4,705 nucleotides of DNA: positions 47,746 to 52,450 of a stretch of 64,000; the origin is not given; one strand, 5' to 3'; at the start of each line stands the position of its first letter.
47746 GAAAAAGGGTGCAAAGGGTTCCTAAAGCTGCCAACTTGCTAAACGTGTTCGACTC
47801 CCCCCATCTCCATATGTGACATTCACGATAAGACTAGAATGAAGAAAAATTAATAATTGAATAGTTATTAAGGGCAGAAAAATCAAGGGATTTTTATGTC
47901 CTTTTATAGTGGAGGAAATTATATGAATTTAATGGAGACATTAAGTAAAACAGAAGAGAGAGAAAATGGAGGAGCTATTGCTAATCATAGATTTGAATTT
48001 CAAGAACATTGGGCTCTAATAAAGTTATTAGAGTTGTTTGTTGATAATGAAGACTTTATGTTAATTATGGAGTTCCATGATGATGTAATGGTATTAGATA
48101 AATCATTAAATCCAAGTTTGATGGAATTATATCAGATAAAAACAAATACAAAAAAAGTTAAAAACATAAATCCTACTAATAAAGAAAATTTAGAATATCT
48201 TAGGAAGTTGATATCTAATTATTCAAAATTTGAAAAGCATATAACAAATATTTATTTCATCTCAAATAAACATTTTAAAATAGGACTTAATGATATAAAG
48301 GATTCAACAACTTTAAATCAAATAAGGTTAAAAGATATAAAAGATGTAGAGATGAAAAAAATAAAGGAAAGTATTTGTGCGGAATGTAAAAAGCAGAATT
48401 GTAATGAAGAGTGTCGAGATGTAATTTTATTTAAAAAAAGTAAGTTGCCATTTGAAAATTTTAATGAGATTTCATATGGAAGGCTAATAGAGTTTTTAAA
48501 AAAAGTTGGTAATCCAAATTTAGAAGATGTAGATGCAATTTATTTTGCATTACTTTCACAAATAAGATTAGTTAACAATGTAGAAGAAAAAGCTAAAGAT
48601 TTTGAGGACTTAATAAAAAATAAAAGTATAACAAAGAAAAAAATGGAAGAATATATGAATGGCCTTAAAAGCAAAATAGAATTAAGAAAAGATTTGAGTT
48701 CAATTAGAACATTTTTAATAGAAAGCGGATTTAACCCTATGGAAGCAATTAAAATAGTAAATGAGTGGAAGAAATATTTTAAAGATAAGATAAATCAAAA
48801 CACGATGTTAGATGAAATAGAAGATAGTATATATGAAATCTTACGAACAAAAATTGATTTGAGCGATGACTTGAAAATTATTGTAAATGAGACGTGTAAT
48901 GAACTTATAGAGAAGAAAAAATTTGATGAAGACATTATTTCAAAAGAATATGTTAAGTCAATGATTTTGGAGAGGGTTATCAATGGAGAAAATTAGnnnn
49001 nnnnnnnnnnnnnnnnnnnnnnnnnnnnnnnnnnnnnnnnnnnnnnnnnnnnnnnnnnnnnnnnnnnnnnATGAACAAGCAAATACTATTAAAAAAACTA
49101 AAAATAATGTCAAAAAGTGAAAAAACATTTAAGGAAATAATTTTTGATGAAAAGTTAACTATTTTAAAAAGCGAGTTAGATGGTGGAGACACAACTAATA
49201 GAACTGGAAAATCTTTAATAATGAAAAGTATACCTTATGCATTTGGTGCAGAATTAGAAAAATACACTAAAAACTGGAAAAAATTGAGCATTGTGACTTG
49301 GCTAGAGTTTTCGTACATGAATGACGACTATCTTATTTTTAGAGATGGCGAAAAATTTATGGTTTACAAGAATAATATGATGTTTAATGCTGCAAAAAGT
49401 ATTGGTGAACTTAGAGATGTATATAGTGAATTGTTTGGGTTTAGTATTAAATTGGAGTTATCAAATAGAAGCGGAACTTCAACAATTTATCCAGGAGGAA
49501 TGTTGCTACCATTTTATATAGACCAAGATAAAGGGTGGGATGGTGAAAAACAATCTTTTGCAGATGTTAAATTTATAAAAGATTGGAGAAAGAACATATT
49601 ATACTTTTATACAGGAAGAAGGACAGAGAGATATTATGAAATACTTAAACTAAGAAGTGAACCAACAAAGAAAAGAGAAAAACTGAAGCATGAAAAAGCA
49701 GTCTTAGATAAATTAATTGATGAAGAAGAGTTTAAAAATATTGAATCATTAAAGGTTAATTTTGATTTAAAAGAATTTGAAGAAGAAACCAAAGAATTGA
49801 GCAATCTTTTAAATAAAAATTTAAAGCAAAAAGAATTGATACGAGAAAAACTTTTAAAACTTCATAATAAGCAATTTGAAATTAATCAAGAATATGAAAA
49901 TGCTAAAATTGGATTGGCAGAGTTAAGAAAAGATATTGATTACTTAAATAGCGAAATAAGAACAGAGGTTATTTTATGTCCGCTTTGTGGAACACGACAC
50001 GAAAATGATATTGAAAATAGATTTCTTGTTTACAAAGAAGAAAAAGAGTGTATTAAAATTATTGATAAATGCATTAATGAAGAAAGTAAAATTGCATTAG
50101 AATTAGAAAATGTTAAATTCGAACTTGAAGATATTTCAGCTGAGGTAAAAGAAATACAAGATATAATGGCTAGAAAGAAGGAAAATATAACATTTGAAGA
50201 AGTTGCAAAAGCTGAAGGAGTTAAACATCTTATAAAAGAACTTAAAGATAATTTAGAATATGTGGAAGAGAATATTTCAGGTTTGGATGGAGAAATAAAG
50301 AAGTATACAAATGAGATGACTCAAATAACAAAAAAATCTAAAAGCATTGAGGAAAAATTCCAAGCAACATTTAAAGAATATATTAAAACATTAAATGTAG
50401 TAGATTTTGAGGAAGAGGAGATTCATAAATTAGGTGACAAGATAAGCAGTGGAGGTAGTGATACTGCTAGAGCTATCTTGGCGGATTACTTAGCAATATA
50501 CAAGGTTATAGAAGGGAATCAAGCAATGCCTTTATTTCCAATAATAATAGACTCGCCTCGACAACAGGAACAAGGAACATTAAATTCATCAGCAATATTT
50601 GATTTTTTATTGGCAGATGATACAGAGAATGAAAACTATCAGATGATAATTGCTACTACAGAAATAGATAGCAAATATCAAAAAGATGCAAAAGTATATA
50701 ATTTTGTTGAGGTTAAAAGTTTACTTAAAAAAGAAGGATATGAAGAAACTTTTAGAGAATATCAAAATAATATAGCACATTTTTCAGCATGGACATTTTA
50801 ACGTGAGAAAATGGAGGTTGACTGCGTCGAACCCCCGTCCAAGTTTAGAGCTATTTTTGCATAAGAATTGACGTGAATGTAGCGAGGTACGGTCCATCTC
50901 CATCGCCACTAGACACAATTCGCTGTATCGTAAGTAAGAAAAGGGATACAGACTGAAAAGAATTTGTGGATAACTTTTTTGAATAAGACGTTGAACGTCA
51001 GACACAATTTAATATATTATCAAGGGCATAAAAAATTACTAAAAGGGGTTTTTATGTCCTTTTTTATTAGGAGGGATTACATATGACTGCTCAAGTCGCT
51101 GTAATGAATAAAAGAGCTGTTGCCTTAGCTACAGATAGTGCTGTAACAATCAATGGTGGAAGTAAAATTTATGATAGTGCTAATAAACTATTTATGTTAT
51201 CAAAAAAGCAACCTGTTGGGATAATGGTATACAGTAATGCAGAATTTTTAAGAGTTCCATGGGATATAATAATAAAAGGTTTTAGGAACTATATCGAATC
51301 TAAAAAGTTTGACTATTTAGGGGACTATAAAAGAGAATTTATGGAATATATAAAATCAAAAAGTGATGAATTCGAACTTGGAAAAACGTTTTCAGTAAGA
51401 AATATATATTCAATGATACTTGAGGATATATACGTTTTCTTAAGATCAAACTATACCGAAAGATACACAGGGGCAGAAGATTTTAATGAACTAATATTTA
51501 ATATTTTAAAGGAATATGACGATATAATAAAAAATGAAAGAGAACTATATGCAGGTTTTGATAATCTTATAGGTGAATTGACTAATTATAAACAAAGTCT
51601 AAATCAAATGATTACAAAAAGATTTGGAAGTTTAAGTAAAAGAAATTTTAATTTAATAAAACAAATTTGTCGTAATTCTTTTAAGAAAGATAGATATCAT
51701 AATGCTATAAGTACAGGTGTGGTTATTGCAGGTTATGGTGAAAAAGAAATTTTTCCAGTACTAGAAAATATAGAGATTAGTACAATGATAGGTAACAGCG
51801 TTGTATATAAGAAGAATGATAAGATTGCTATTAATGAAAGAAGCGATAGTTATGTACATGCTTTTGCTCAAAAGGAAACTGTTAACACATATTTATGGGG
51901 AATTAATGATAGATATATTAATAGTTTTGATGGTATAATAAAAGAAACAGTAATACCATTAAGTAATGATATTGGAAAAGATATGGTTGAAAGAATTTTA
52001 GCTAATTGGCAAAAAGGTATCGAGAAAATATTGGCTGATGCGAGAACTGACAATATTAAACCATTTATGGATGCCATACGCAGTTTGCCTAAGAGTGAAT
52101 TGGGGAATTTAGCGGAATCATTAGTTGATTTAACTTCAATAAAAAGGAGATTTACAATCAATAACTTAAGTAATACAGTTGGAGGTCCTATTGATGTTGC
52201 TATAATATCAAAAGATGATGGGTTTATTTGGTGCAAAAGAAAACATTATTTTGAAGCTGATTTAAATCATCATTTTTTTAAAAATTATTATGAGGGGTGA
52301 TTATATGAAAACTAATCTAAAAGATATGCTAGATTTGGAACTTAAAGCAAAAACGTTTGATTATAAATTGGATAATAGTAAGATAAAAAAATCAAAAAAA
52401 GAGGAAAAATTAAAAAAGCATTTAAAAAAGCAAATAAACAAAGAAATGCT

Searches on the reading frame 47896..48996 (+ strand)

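Call 8: search_protein_families(library=pfam, proteins=[window:47896-48996:+], max_evalue=0.01)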
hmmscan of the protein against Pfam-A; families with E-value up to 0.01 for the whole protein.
window:47896-48996:+ (366 aa): 1 family
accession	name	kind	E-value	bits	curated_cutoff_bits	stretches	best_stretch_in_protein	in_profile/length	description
PF14130.12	Cap4_nuclease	-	2.4e-29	103.4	26.2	1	25-223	2-196/200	Cap4, dsDNA endonuclease domain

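Call 17: search_protein_families(library=padloc, proteins=[window:47896-48996:+], max_evalue=0.01)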
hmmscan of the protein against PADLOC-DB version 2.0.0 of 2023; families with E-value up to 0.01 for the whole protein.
window:47896-48996:+ (366 aa): 14 families
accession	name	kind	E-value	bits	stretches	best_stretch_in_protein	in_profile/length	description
PDLC00238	LmuA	-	1.1e-60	204.1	1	10-361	3-361/365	DUF4297 domain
PDLC03849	LmuA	-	2.5e-55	186.5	1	10-364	1-367/370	-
PDLC00243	LmuA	-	3e-34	117.1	1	10-352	1-342/361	DUF4297 domain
PDLC00240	LmuA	-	4.2e-34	116.6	1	20-354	14-357/364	DUF4297 domain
PDLC00248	LmuA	-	3.6e-28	96.8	1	18-354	8-342/359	DUF4297 domain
PDLC00245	LmuA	-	1e-26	92.2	1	11-304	9-322/384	DUF4297 domain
PDLC00239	LmuA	-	2.9e-21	74.2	1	22-344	12-326/349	DUF4297 domain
PDLC03848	LmuA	-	6.1e-19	67.6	1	26-354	7-342/373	-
PDLC00247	LmuA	-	1.2e-18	65.4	1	13-363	1-373/376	DUF4297 domain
PDLC00246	LmuA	-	5.3e-16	57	1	14-327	7-315/355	DUF4297 domain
PDLC00173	HamA1|HamA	-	2e-06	24.7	1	18-255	4-239/539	DUF1837 domain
PDLC00260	LmuB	-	0.00015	18.9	1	13-188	1-186/388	DUF4297 domain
PDLC00242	LmuA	-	0.00019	18.6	0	13-187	1-185/388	DUF4297 domain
PDLC00198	HamA2|HamA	-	0.00041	17.2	1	15-87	6-78/542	DUF1837 domain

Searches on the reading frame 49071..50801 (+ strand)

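Call 8: search_protein_families(library=pfam, proteins=[window:49071-50801:+], max_evalue=0.01)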
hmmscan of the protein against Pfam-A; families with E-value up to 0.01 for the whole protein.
window:49071-50801:+ (576 aa): 0 families

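Call 17: search_protein_families(library=padloc, proteins=[window:49071-50801:+], max_evalue=0.01)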
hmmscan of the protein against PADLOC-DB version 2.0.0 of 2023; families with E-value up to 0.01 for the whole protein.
window:49071-50801:+ (576 aa): 18 families
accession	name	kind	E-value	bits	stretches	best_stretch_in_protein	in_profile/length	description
PDLC00249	LmuB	-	3.7e-122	406.9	1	3-569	2-559/565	AAA ATPase domain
PDLC03860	LmuB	-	3.7e-101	337.4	1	4-565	3-557/565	-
PDLC00254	LmuB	-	2.9e-75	252.1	1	3-565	2-556/563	AAA ATPase domain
PDLC00257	LmuB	-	2.1e-72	242.8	1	3-567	2-567/571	AAA ATPase domain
PDLC00253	LmuB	-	5.9e-68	227.8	1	5-570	4-556/567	AAA ATPase domain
PDLC00256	LmuB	-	1.5e-58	196.9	1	3-560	2-551/563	AAA ATPase domain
PDLC00255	LmuB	-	4.2e-58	195.5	1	3-563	2-539/550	AAA ATPase domain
PDLC00258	LmuB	-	1.2e-42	144.6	1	3-380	2-366/376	AAA ATPase domain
PDLC00251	LmuB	-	7.5e-40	135.1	1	42-558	38-541/556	AAA ATPase domain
PDLC00252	LmuB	-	1.2e-38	131.2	1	4-564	2-550/554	AAA ATPase domain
PDLC00250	LmuB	-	1.4e-38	131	1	1-546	1-535/582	AAA ATPase domain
PDLC03859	LmuB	-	2.3e-31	107.7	1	5-538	3-590/611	-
PDLC03863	LmuB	-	2.3e-24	84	1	5-547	3-597/610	-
PDLC04663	PDC-M46B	-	2.5e-13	47.9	2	229-532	162-460/483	-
PDLC00262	LmuB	-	7.4e-13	46.2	2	7-300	3-291/588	AAA ATPase domain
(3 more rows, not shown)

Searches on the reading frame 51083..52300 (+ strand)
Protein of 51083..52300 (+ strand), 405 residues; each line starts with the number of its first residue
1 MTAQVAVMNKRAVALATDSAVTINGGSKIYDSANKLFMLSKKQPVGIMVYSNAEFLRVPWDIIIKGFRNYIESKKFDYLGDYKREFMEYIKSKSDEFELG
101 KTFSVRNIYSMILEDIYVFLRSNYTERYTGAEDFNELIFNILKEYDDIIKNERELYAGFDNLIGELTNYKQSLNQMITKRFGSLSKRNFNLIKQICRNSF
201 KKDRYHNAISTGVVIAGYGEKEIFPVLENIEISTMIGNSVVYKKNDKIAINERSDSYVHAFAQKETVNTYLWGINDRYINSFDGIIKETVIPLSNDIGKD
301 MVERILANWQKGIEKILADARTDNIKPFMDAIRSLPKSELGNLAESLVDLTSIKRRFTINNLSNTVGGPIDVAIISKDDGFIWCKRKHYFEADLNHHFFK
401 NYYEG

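Call 8: search_protein_families(library=pfam, proteins=[window:51083-52300:+], max_evalue=0.01)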
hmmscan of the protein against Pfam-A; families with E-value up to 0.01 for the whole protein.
window:51083-52300:+ (405 aa): 1 family
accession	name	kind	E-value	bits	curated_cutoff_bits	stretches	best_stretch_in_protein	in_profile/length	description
PF14261.11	DUF4351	-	0.0071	16.8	25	0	325-353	23-52/59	Domain of unknown function (DUF4351)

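Call 17: search_protein_families(library=padloc, proteins=[window:51083-52300:+], max_evalue=0.01)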
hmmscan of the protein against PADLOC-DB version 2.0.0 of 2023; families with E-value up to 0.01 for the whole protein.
window:51083-52300:+ (405 aa): 0 families
